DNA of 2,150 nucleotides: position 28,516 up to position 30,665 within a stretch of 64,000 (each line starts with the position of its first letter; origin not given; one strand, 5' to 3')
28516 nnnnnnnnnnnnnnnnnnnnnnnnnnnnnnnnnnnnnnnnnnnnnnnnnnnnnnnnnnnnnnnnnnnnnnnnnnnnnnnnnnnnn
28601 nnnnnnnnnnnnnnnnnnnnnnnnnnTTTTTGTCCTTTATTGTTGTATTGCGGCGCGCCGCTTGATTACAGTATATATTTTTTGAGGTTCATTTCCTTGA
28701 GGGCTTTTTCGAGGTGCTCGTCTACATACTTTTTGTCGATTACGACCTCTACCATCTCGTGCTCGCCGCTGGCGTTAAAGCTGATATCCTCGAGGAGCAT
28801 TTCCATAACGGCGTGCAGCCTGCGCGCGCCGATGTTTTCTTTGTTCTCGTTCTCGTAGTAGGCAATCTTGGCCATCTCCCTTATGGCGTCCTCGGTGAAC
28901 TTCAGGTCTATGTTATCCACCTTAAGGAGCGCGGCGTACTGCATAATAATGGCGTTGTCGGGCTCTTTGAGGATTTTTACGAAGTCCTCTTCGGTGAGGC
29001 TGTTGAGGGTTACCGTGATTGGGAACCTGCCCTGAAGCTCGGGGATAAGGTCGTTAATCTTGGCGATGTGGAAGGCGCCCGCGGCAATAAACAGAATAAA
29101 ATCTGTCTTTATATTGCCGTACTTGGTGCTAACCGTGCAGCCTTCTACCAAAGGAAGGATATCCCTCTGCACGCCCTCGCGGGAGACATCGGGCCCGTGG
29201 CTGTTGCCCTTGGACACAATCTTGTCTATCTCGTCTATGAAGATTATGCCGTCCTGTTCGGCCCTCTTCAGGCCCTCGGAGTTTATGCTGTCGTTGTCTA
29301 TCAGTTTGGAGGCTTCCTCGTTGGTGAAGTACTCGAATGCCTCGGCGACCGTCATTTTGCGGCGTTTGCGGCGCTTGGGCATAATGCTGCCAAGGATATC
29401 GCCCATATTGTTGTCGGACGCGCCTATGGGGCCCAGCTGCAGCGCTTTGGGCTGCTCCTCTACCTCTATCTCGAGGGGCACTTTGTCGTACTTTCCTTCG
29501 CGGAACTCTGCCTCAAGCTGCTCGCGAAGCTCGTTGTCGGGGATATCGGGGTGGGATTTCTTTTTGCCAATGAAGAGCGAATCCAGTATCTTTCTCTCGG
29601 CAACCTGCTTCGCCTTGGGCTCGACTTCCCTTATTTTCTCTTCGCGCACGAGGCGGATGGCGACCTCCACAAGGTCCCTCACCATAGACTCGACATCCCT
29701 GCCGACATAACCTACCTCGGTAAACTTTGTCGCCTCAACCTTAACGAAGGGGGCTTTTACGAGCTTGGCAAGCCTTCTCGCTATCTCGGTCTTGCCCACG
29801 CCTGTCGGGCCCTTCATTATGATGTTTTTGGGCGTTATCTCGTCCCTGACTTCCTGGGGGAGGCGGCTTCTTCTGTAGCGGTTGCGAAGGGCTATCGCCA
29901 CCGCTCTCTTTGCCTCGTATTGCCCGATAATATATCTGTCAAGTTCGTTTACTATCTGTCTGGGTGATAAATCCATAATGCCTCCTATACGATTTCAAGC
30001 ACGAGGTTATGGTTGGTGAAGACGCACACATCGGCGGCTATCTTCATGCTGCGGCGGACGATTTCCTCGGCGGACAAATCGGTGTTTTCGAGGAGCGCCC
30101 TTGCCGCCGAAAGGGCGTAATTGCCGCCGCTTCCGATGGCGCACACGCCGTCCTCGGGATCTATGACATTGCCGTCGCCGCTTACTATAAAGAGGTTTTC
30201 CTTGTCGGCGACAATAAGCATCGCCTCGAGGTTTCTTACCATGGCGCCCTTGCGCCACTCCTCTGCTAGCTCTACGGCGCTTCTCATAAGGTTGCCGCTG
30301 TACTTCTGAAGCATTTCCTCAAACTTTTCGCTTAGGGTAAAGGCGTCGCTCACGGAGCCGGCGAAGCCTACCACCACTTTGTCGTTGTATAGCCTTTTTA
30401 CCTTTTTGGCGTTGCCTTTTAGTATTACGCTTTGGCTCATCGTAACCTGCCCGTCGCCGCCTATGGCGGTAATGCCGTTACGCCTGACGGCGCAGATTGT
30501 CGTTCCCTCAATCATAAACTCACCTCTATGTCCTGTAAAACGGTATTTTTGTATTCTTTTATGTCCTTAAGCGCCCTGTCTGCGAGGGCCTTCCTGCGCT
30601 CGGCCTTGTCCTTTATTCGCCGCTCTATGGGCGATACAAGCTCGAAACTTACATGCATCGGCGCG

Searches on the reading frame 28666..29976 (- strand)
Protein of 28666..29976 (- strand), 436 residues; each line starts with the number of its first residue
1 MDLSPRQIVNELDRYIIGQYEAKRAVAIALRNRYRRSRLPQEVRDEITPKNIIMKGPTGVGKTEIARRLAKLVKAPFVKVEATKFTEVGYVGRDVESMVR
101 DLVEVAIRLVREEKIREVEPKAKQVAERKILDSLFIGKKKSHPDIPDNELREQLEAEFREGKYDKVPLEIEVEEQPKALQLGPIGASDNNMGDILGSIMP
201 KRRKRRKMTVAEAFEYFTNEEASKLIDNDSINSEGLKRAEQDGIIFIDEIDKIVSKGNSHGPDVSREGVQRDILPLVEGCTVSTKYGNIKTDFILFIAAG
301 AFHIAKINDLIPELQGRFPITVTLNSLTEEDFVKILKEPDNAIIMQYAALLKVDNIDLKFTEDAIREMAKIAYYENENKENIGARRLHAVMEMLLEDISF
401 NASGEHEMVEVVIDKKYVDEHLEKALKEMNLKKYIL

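Call 44: search_protein_families(library=pfam, proteins=[window:28666-29976:-], max_evalue=0.00001)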
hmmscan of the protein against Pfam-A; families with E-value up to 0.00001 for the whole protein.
window:28666-29976:- (436 aa): 3 families
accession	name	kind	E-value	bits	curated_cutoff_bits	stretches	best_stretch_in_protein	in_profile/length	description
PF07724.20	AAA_2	-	1.1e-33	117.1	27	1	181-320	9-165/166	AAA domain (Cdc48 subfamily)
PF00004.35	AAA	-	2.4e-14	54.3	21.2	0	53-104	2-51/131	ATPase family associated with various cellular activities (AAA)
PF07728.20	AAA_5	-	4.3e-07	30.4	22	0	51-87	1-38/139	AAA domain (dynein-related subfamily)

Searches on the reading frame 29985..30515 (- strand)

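Call 44: search_protein_families(library=pfam, proteins=[window:29985-30515:-], max_evalue=0.00001)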
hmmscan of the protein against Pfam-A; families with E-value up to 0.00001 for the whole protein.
window:29985-30515:- (176 aa): 1 family
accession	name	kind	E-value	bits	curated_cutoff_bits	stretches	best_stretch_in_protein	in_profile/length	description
PF00227.31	Proteasome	-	5.9e-29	101.5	22.4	1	3-176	3-189/189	Proteasome subunit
